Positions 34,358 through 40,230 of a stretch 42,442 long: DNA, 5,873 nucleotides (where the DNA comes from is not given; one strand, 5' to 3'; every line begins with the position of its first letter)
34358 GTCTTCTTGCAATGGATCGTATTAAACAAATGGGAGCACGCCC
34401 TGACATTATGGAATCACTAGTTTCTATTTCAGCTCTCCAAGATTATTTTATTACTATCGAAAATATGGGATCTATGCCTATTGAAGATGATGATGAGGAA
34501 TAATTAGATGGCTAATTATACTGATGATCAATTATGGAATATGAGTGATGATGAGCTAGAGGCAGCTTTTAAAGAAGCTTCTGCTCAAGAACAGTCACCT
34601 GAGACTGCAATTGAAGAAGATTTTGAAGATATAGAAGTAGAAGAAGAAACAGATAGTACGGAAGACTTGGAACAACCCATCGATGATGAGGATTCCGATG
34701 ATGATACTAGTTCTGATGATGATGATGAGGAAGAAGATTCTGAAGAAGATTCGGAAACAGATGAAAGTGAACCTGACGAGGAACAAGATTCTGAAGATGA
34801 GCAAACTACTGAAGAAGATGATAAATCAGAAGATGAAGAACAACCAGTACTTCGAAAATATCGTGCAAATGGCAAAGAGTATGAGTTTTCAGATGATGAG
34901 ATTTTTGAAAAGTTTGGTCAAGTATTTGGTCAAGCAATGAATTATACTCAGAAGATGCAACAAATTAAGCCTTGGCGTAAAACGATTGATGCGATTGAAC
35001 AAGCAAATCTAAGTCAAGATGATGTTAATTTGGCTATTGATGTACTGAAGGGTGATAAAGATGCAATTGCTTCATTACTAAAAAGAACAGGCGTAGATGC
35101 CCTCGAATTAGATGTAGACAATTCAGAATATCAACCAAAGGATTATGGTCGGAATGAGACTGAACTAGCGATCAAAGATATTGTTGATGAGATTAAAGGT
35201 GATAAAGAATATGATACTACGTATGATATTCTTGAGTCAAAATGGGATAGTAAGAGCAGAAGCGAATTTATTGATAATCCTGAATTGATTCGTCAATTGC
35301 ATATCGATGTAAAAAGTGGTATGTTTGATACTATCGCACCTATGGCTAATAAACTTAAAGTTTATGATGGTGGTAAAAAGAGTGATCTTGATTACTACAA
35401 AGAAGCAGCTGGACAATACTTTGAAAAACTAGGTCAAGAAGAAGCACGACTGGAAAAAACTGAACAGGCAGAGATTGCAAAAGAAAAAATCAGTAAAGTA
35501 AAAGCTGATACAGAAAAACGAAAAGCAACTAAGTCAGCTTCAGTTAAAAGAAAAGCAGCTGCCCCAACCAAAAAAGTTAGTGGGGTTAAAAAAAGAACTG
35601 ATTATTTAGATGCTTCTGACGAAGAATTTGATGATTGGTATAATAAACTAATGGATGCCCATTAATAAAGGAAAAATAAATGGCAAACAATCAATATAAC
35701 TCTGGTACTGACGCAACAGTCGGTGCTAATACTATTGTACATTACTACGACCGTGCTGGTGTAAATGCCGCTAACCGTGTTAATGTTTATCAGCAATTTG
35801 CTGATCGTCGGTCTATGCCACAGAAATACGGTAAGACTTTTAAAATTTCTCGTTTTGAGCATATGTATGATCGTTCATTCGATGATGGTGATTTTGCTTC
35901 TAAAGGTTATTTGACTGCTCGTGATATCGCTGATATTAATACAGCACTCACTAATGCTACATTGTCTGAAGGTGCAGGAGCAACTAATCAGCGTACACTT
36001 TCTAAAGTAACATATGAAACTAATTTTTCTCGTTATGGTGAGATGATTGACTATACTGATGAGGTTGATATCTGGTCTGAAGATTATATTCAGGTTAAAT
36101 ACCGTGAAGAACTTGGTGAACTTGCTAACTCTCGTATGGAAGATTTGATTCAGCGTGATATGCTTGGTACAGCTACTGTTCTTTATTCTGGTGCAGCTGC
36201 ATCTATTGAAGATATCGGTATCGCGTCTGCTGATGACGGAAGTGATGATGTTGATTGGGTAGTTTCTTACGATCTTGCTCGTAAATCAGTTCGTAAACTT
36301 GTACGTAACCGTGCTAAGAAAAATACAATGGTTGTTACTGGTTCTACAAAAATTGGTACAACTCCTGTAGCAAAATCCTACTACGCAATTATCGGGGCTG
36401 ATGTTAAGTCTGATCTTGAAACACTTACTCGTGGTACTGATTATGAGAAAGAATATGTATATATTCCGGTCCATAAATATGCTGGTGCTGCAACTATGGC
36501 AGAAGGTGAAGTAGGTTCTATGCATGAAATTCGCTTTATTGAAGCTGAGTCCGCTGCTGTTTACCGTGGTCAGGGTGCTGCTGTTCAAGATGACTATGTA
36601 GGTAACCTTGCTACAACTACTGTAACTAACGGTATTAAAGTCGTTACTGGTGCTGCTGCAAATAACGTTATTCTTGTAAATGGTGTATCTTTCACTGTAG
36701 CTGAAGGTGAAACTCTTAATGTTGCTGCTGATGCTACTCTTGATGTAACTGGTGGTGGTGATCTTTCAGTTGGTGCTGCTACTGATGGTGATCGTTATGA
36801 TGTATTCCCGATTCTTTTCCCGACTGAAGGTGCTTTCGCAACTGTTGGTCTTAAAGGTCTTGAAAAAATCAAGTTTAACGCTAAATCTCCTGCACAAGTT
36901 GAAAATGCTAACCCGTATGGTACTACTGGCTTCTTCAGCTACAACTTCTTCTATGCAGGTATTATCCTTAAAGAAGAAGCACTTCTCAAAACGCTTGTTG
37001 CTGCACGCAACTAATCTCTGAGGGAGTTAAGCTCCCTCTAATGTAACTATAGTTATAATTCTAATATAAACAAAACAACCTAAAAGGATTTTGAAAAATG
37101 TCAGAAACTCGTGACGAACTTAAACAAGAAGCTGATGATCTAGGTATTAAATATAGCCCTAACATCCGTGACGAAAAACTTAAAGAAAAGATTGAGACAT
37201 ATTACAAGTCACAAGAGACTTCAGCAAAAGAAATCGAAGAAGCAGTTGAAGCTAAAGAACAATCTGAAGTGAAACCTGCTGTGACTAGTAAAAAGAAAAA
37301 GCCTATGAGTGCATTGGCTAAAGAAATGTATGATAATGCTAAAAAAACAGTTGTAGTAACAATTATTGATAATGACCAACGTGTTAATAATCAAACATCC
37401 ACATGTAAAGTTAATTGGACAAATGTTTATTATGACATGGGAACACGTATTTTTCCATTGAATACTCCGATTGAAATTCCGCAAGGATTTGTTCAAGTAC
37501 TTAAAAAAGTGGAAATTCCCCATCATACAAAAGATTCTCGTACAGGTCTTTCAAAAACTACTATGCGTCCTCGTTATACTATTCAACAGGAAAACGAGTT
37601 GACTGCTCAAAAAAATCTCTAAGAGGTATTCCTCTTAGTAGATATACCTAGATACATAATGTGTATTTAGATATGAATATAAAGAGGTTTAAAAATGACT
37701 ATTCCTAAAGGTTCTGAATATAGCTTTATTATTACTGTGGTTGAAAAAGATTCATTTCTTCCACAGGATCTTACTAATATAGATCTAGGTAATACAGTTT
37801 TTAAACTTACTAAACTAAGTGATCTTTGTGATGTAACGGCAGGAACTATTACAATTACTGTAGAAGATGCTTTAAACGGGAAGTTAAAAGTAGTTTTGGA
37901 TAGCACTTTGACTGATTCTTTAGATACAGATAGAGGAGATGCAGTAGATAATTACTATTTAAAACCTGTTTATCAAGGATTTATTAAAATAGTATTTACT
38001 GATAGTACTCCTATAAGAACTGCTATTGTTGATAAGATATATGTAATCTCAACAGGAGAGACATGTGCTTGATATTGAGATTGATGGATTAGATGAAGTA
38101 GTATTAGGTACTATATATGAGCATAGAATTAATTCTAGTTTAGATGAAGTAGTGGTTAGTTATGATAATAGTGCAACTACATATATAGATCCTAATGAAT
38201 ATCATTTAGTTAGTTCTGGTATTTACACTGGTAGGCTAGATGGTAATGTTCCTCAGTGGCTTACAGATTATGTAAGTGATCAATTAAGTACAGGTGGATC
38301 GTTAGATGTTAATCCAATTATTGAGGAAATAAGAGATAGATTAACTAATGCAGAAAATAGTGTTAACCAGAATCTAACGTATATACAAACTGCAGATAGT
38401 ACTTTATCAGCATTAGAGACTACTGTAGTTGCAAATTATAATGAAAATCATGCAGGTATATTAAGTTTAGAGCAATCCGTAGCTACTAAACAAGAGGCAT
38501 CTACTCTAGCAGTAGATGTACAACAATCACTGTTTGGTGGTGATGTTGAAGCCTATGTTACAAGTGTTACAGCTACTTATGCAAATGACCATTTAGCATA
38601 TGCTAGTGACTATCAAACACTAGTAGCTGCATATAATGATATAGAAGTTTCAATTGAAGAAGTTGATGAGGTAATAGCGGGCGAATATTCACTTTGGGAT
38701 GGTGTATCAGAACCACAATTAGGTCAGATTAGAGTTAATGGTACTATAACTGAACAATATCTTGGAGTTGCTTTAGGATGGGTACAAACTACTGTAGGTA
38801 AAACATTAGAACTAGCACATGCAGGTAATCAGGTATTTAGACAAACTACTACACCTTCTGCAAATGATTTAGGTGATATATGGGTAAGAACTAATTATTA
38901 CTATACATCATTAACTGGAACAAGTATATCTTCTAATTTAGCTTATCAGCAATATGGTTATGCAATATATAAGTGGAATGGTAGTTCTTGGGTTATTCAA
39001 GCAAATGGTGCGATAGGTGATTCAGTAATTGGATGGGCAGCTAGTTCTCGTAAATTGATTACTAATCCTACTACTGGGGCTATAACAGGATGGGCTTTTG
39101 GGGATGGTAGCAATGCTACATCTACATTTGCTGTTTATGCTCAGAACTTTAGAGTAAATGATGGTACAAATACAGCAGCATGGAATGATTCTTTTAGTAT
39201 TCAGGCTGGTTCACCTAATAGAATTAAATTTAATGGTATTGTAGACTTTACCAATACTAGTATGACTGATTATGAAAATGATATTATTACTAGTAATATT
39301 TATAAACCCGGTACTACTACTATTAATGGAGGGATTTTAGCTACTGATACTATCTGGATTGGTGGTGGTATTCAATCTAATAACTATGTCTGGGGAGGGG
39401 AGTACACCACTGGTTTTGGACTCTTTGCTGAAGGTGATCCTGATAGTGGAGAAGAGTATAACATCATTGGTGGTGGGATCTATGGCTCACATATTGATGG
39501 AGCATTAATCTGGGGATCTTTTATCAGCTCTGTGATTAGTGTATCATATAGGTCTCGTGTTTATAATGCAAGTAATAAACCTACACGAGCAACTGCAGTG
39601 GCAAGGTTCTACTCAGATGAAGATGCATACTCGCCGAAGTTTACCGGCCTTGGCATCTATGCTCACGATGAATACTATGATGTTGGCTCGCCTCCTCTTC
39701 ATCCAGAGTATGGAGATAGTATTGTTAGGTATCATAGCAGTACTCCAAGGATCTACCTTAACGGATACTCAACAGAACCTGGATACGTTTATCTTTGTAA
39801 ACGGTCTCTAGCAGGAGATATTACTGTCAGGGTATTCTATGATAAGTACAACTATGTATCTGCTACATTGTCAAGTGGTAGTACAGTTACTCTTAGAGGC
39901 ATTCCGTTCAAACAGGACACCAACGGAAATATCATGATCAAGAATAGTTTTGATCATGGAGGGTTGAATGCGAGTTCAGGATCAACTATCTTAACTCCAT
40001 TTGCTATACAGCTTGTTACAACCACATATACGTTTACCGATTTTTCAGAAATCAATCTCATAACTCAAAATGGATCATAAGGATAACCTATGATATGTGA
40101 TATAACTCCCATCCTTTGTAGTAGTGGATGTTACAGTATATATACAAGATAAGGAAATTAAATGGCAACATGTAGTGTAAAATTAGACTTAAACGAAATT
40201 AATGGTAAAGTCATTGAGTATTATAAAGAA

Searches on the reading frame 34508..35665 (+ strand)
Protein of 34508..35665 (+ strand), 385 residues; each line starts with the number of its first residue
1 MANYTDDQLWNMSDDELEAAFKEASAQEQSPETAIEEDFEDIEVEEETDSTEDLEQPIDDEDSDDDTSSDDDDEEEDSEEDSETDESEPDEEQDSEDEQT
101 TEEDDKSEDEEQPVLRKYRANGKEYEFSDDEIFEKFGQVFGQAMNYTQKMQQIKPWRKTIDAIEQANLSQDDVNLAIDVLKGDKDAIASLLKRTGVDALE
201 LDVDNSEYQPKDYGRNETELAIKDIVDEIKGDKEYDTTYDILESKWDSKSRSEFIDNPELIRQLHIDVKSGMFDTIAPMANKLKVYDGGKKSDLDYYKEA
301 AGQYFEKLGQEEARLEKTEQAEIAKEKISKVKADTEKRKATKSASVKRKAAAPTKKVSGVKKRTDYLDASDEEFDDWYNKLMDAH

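Call 26: search_protein_families(library=phrogs, proteins=[window:34508-35665:+], max_evalue=0.001)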
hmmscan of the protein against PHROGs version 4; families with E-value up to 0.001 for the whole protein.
window:34508-35665:+ (385 aa): 1 family
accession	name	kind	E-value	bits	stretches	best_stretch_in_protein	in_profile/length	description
phrog_2120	-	tail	1.4e-76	259.1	1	2-380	2-401/403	tail length tape measure protein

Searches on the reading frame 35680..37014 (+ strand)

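Call 26: search_protein_families(library=phrogs, proteins=[window:35680-37014:+], max_evalue=0.001)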
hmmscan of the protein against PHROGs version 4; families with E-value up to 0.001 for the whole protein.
window:35680-37014:+ (444 aa): 1 family
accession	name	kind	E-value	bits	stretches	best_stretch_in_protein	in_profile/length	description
phrog_1357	-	head and packaging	4.3e-78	263.8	1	2-442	16-346/356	major head protein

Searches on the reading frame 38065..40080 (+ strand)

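Call 26: search_protein_families(library=phrogs, proteins=[window:38065-40080:+], max_evalue=0.001)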
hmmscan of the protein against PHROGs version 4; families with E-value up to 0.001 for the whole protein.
window:38065-40080:+ (671 aa): 1 family
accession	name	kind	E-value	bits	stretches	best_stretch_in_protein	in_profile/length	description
phrog_23593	-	tail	6.8e-11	40.7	1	43-201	46-210/2201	tail protein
